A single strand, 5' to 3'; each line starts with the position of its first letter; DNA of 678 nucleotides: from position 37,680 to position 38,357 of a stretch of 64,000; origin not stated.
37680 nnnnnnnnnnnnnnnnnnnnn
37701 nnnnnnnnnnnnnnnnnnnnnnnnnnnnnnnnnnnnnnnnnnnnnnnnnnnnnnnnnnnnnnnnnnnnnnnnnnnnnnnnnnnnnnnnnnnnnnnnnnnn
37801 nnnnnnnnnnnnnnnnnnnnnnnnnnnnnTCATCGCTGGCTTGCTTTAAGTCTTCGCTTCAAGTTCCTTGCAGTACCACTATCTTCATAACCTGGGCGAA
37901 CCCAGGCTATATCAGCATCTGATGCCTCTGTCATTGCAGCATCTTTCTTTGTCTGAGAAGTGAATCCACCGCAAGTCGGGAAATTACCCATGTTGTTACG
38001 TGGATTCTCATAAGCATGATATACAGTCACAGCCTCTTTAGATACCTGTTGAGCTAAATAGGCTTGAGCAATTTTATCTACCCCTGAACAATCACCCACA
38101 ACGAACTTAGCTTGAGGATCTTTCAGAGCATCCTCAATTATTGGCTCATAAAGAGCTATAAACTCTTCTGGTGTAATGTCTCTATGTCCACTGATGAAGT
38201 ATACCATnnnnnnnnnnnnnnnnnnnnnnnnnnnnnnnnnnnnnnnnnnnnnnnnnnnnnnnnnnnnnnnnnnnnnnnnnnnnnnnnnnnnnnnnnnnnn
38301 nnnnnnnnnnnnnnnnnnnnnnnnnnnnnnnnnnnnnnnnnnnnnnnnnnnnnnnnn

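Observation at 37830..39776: Host-manipulation island: SLOG-like, ImmA/IrrE peptidase, Cys-phosphatase and GNAT in 2 kb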

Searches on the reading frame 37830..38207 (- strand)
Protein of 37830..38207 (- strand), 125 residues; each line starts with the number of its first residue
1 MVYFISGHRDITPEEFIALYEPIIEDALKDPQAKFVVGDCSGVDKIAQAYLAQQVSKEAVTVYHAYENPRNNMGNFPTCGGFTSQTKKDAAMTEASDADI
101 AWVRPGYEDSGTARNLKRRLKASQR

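Call 3: search_protein_families(library=pfam, proteins=[window:37830-38207:-], max_evalue=1)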
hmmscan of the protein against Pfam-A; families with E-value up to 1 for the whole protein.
window:37830-38207:- (125 aa): 0 families

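Call 4: search_protein_families(library=phrogs, proteins=[window:37830-38207:-], max_evalue=0.01)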
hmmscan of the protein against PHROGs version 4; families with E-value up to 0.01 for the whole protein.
window:37830-38207:- (125 aa): 1 family
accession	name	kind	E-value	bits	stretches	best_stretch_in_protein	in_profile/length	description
phrog_289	-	other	1.9e-06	28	1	2-122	24-131/500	GTP-binding domain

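Call 9: search_solved_structures(query=window:37830-38207:-, max_evalue=1, show_alignments=2)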
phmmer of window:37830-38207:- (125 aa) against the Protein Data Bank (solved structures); distinct sequences matched with E-value up to 1: 0.

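Call 16: find_homologous_proteins(query=window:37830-38207:-, max_evalue=0.001)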
Query window:37830-38207:- (125 aa): 127 proteins with E <= 0.001 among 132 candidates; the best 120 are listed.
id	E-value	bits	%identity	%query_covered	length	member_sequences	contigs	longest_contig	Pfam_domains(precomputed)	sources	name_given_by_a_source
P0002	4.0e-78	277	100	100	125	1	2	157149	-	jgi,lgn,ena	-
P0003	1.5e-65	237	85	99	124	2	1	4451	-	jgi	-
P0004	4.2e-38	148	59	98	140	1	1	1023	-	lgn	-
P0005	1.3e-36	143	59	94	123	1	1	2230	-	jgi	jgi:hypothetical protein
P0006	1.8e-36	143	59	96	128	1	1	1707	-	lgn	-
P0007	2.7e-36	142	62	96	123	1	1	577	-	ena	-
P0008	5.9e-36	141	63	96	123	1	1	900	-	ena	-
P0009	1.0e-35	140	55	100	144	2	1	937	-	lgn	-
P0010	1.8e-35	140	58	95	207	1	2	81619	-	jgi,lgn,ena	jgi:hypothetical protein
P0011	2.1e-35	139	56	96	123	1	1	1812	-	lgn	-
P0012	7.2e-35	138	60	97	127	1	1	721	-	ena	-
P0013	1.0e-34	137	59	94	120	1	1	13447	-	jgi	-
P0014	1.5e-34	137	58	96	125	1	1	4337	-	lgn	-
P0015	2.8e-34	136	59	98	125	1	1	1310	-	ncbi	-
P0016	3.0e-34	136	54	98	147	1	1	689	-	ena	-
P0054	6.9e-29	118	57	95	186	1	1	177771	-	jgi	jgi:hypothetical protein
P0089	7.8e-22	96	42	95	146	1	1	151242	-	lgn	-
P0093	2.0e-17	81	46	97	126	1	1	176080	-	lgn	-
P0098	5.9e-15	73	34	95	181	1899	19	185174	-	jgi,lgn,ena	jgi:hypothetical protein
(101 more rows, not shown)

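Call 18: find_encoding_contigs(protein=P0003, flank=5000, max_places=4)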
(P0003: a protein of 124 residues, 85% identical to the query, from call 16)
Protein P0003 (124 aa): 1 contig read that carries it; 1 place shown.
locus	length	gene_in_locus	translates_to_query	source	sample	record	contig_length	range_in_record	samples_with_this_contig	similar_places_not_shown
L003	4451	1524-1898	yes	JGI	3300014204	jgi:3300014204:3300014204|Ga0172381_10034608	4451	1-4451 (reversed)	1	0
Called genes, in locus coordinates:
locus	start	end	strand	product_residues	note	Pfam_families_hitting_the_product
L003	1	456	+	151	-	?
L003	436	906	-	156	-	PF00782:DSPc (weak)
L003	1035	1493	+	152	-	-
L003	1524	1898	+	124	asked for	-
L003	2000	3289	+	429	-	-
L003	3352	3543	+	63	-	PF12728:HTH_17, PF13411:MerR_1, PF00376:MerR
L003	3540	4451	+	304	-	?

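Call 25: search_solved_structures(query=A2, max_evalue=10, show_alignments=3)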
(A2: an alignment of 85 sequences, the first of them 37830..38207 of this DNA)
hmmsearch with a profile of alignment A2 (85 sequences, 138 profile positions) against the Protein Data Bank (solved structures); distinct sequences matched with E-value up to 10: 0.

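Call 26: search_protein_families(library=pfam, alignment_id=A2, max_evalue=1)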
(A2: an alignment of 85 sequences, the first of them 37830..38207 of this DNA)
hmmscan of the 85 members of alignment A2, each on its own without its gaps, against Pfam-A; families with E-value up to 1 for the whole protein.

A. member 1, window:37830-38207:- (125 aa): 0 families

B. families by the number of members that match (of 85 scanned): 27 families (the first 25 are shown)
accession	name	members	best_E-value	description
PF10686.14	YAcAr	10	0.00078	YspA, cpYpsA-related SLOG family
PF12861.13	zf-ANAPC11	2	0.01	Anaphase-promoting complex subunit 11 RING-H2 finger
PF02602.20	HEM4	2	0.084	Uroporphyrinogen-III synthase HemD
PF05014.21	Nuc_deoxyrib_tr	2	0.088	Nucleoside 2-deoxyribosyltransferase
PF01804.23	Penicil_amidase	1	0.0014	Penicillin amidase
PF00884.28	Sulfatase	1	0.005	Sulfatase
PF00793.26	DAHP_synth_1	1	0.009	DAHP synthetase I family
PF09217.15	EcoRII-N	1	0.037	Restriction endonuclease EcoRII, N-terminal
PF12384.13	Peptidase_A2B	1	0.041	Ty3 transposon peptidase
PF07677.20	A2M_recep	1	0.045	A-macroglobulin receptor binding domain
PF02882.25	THF_DHG_CYH_C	1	0.063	Tetrahydrofolate dehydrogenase/cyclohydrolase, NAD(P)-binding domain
PF18859.6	acVLRF1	1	0.085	Actinobacteria/chloroflexi VLRF1 release factor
PF06219.17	DUF1005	1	0.087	Protein of unknown function (DUF1005)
PF01762.27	Galactosyl_T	1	0.094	Galactosyltransferase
PF05308.16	Mito_fiss_reg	1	0.11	Mitochondrial fission regulator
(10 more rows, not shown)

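Call 31: predict_structure(alignment_id=A2)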
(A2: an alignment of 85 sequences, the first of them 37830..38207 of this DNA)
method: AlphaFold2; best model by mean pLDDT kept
length: 125 residues; sequences in the alignment: 85
mean_pLDDT: 96.5   pTM: 0.88
mean pLDDT of the five models: 96.5, 95.5, 94.1, 93.8, 93.5
residues with pLDDT >= 90: 121; 70-90: 4; 50-70: 0; < 50: 0
segments of 3 or more residues with pLDDT < 50: none
pLDDT, mean of each block of 10 residues (from residue 1): 97 98 98 98 98 98 97 98 96 97 95 94 86
secondary structure, 60 per line:
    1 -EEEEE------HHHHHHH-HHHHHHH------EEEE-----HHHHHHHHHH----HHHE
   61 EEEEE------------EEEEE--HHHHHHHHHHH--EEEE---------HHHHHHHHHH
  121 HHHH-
elements in order: E2-6 H13-19 H21-27 E34-37 H43-52 E60-65 E78-82 H85-95 E98-101 H111-124

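Call 42: find_encoding_contigs(protein=P0089, flank=5000, max_places=1)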
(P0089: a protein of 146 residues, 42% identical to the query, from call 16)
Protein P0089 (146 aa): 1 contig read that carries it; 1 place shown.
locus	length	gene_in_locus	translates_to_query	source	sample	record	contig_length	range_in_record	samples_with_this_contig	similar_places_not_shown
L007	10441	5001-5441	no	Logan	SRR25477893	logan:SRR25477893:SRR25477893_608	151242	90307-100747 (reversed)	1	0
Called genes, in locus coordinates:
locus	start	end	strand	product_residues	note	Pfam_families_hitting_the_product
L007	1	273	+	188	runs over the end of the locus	-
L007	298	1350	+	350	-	PF07603:Lcl_C (faint)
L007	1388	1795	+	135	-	PF26890:Phage_HP1_YO09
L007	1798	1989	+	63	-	-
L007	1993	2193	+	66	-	-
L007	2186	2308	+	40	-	-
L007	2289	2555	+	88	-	-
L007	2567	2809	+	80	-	-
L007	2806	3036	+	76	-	PF00149:Metallophos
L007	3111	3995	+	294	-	PF14528:LAGLIDADG_3 (faint), PF00961:LAGLIDADG_1 (faint)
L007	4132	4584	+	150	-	-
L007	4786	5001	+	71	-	-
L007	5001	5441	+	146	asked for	-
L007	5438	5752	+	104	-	-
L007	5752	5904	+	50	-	-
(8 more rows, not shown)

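Call 43: find_encoding_contigs(protein=P0093, flank=5000, max_places=1)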
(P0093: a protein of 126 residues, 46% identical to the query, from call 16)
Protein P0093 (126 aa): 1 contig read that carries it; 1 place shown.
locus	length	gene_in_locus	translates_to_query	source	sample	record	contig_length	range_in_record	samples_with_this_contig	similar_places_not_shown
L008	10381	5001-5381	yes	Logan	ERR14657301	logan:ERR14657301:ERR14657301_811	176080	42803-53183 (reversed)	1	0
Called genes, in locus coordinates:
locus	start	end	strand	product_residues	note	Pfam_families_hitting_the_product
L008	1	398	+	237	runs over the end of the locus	PF00149:Metallophos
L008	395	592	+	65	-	-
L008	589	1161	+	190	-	PF00857:Isochorismatase (weak)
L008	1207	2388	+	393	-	PF17767:NAPRTase_N, PF04095:NAPRTase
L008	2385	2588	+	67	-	-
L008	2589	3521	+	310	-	PF02540:NAD_synthase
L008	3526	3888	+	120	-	-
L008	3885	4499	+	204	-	PF01467:CTP_transf_like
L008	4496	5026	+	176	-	PF00293:NUDIX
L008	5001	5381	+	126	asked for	-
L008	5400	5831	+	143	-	PF09424:YqeY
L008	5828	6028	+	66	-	-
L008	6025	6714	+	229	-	PF21448:DNMK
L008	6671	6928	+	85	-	-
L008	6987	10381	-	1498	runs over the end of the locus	-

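Call 44: find_encoding_contigs(protein=P0098, flank=5000, max_places=2)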
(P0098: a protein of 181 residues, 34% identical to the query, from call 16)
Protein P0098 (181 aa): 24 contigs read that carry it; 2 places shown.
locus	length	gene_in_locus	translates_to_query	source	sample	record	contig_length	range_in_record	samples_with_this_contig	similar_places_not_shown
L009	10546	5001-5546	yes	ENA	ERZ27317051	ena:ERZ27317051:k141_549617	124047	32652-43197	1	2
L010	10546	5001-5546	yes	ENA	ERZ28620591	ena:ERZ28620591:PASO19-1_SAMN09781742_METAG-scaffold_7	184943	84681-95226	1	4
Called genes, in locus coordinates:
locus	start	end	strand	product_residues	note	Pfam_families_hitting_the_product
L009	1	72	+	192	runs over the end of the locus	PF00857:Isochorismatase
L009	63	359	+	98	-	-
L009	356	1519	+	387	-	PF17767:NAPRTase_N, PF04095:NAPRTase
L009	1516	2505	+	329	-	PF02540:NAD_synthase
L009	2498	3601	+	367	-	PF00004:AAA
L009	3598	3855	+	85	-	-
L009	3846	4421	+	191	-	PF01467:CTP_transf_like (weak)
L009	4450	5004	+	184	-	PF00293:NUDIX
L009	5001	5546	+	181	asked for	-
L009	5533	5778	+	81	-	-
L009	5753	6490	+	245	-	-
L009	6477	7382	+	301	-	PF18143:HAD_SAK_2, PF09424:YqeY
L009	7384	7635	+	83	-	-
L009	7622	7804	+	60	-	-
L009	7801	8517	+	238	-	PF21448:DNMK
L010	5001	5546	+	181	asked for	-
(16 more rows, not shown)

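Call 45: find_encoding_contigs(protein=P0054, flank=5000, max_places=1)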
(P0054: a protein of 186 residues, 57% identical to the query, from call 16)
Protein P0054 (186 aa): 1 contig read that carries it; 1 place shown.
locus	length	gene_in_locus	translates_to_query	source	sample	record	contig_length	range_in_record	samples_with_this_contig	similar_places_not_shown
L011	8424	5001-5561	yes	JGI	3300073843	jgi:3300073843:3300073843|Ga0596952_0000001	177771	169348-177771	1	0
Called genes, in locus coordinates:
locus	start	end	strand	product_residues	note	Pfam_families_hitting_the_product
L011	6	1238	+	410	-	PF05970:PIF1, PF13604:AAA_30, PF13245:AAA_19, PF01443:Viral_helicase1 (faint), PF13538:UvrD_C_2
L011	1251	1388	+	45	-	-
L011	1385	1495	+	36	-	-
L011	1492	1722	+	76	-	-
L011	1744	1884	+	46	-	-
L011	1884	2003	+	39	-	-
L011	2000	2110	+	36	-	-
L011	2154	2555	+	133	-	-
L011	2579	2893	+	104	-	-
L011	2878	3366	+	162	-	-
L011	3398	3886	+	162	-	-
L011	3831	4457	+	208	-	-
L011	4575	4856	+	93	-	-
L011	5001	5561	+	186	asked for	-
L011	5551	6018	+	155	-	-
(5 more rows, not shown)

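Call 46: search_protein_families(library=padloc, proteins=[window:37830-38207:-], max_evalue=0.1)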
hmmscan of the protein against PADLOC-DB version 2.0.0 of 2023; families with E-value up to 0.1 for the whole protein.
window:37830-38207:- (125 aa): 0 families

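Call 47: search_protein_families(library=ncbifam, proteins=[window:37830-38207:-], max_evalue=0.1)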
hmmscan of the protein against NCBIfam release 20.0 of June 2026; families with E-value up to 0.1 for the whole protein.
window:37830-38207:- (125 aa): 0 families

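Call 52: find_related_loci(query=A2, collection=viral_contigs, flank=6000)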
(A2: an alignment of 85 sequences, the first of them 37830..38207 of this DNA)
Query A2 (125 aa) in viral_contigs; peptide patterns used: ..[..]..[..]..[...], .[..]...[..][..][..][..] (x = any residue, [..] = any of these).
307 stretches matched a pattern; 205 encode a relative of the query (tblastn E <= 1e-3); the best 80 are kept; 80 distinct loci.
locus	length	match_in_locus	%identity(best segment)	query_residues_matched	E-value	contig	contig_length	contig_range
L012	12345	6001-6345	59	3-119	1e-41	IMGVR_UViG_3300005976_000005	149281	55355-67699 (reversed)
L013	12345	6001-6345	56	4-119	2e-39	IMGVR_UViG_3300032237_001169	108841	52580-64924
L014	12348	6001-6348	58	1-119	7e-38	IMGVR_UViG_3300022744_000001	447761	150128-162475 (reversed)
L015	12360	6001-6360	53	1-119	8e-38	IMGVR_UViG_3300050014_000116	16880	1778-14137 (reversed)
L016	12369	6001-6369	54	1-119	8e-37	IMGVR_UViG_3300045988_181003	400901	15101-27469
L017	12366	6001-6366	56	1-119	3e-36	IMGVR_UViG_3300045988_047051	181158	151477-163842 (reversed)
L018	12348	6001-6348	55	4-119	5e-36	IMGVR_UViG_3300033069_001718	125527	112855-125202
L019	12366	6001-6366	56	1-119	7e-36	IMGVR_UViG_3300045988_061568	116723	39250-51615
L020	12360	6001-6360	53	1-119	7e-36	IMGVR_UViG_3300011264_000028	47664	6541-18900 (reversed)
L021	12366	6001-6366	55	1-119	4e-36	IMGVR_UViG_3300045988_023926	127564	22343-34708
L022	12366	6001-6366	56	1-119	7e-36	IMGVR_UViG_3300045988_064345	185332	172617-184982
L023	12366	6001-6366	56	1-119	7e-36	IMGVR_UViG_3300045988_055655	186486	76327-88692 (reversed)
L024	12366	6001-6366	55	1-119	8e-36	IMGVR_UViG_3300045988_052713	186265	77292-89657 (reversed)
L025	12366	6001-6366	54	1-119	1e-35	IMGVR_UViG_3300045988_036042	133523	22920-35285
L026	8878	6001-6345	54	1-119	1e-35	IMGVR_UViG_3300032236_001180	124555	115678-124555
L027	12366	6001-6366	54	1-119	4e-35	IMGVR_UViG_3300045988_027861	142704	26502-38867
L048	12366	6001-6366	51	1-119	2e-32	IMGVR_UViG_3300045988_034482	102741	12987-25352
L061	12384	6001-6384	46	1-123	3e-30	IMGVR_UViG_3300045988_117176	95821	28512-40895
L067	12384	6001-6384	46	1-123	3e-30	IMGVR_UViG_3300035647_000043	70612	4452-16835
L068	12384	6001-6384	46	1-123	3e-30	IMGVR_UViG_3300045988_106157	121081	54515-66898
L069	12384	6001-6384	46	1-123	3e-30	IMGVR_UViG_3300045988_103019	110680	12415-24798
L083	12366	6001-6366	46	1-119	5e-29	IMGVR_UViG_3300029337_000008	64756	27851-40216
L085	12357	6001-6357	47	2-119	2e-28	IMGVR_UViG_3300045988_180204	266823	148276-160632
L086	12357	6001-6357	47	2-119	2e-28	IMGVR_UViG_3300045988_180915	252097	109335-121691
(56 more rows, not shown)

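Call 67: search_protein_families(library=pfam, proteins=[L061:2909-3889:+, L048:7143-7619:+, L068:4463-5023:+, L069:5447-6004:+, L083:4971-5453:+, L083:7246-7932:+, L067:2504-3094:+, L027:2124-2816:+, L085:3285-3824:-, L086:2209-2742:-], max_evalue=0.001)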
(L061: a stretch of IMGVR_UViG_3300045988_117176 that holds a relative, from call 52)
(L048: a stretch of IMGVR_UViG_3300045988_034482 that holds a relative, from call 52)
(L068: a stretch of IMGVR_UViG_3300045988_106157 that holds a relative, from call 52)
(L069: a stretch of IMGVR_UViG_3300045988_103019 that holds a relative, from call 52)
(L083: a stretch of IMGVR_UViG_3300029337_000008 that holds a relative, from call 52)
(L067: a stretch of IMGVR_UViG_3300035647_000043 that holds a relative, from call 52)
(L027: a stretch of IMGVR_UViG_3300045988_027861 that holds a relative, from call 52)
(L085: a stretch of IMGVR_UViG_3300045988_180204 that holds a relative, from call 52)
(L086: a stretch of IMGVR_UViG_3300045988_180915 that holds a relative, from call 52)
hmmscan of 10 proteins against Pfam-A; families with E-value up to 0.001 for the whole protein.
L061:2909-3889:+ (326 aa): 1 family
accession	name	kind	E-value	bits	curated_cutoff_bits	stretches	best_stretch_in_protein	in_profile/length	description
PF02540.23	NAD_synthase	-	2.9e-36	125.3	21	1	9-273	4-216/242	NAD synthase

L048:7143-7619:+ (158 aa): 1 family
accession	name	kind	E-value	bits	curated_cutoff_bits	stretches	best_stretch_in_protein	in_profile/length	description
PF09424.15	YqeY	-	7e-27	94.7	27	1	4-157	2-143/143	Yqey-like protein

L068:4463-5023:+ (186 aa): 1 family
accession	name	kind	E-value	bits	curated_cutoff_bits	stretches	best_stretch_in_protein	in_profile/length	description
PF01467.32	CTP_transf_like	-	5.8e-19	69.1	21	1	6-156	2-131/133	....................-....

L069:5447-6004:+ (185 aa): 1 family
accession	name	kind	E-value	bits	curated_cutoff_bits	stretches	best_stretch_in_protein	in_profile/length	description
PF00293.34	NUDIX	-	6.6e-11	42.8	21.1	1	40-163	17-131/134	NUDIX domain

L083:4971-5453:+ (160 aa): 0 families

L083:7246-7932:+ (228 aa): 1 family
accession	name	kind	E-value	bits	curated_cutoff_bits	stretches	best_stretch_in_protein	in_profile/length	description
PF21448.3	DNMK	-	8.8e-17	61.9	27.1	1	77-208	103-226/232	Deoxynucleotide monophosphate kinase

L067:2504-3094:+ (196 aa): 1 family
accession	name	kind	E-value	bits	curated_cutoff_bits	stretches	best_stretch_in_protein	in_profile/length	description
PF00857.26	Isochorismatase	-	2.3e-09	38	27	1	3-84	2-84/175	Isochorismatase domain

L027:2124-2816:+ (230 aa): 2 families
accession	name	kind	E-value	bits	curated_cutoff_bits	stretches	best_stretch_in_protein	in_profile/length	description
PF00149.33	Metallophos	-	2.9e-10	41.3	21.5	1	1-196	1-190/191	Calcineurin-like phosphoesterase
PF12850.12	Metallophos_2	-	1.8e-06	28.5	27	1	1-197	1-119/154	Calcineurin-like phosphoesterase superfamily domain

L085:3285-3824:- (179 aa): 1 family
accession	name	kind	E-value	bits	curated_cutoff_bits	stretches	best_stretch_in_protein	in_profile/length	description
PF01467.32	CTP_transf_like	-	4.5e-05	24.1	21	1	9-152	3-133/133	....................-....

L086:2209-2742:- (177 aa): 1 family
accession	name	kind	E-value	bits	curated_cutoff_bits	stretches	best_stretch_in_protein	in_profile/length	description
PF01885.22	PTS_2-RNA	-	4.7e-30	105.4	26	1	6-160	7-176/177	RNA 2'-phosphotransferase, Tpt1 / KptA family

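Call 71: search_dna_similar(query=window:37830-38207:-, collection=phages, mode=protein, max_rows=25, max_evalue=0.001, rows=spread)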
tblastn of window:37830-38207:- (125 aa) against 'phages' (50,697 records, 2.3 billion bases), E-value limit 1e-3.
Records with a match: 16; places in all: 16; records where one place covers at least 80% of the query: 16.
Best place of each record, by identity: <60% 16.
By first word of the organism name: Prevotella 15; Bacteriophage 1.
By host as written in the record: Prevotella sp. 15; - 1.
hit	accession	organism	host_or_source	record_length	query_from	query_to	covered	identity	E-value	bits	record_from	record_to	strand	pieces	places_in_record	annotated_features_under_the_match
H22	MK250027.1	Prevotella phage Lak-B8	Prevotella sp.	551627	1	123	98%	51.2%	4e-31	121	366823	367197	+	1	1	record has no annotation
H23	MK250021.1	Prevotella phage Lak-B2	Prevotella sp.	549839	1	123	98%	50.4%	2e-30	119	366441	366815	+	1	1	record has no annotation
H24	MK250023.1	Prevotella phage Lak-B4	Prevotella sp.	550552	1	123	98%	50.4%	2e-30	119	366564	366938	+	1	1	record has no annotation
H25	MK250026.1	Prevotella phage Lak-B7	Prevotella sp.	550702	1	123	98%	50.4%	2e-30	119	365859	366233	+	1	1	record has no annotation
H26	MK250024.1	Prevotella phage Lak-B5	Prevotella sp.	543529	1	123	98%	49.6%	6e-30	117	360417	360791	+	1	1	record has no annotation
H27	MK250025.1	Prevotella phage Lak-B6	Prevotella sp.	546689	1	123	98%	49.6%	6e-30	117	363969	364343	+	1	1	record has no annotation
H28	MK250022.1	Prevotella phage Lak-B3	Prevotella sp.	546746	1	123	98%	49.6%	6e-30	117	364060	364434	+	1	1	record has no annotation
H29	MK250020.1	Prevotella phage Lak-B1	Prevotella sp.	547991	1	123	98%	49.6%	6e-30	117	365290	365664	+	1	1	record has no annotation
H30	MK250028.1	Prevotella phage Lak-B9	Prevotella sp.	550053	1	123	98%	49.6%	6e-30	117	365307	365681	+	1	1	record has no annotation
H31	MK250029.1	Prevotella phage Lak-C1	Prevotella sp.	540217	1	120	96%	44.3%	1e-21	94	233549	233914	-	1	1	record has no annotation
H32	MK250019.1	Prevotella phage Lak-A2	Prevotella sp.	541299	1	120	96%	43.9%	4e-21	93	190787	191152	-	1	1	record has no annotation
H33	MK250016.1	Prevotella phage Lak-A1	Prevotella sp.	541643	1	120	96%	43.8%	6e-21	92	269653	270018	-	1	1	record has no annotation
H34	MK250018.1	Prevotella phage Lak-A1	Prevotella sp.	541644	1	120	96%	43.8%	6e-21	92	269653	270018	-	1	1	record has no annotation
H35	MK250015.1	Prevotella phage Lak-A1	Prevotella sp.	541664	1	120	96%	43.8%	6e-21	92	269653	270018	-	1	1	record has no annotation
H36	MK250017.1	Prevotella phage Lak-A1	Prevotella sp.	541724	1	120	96%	43.8%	6e-21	92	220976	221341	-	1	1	record has no annotation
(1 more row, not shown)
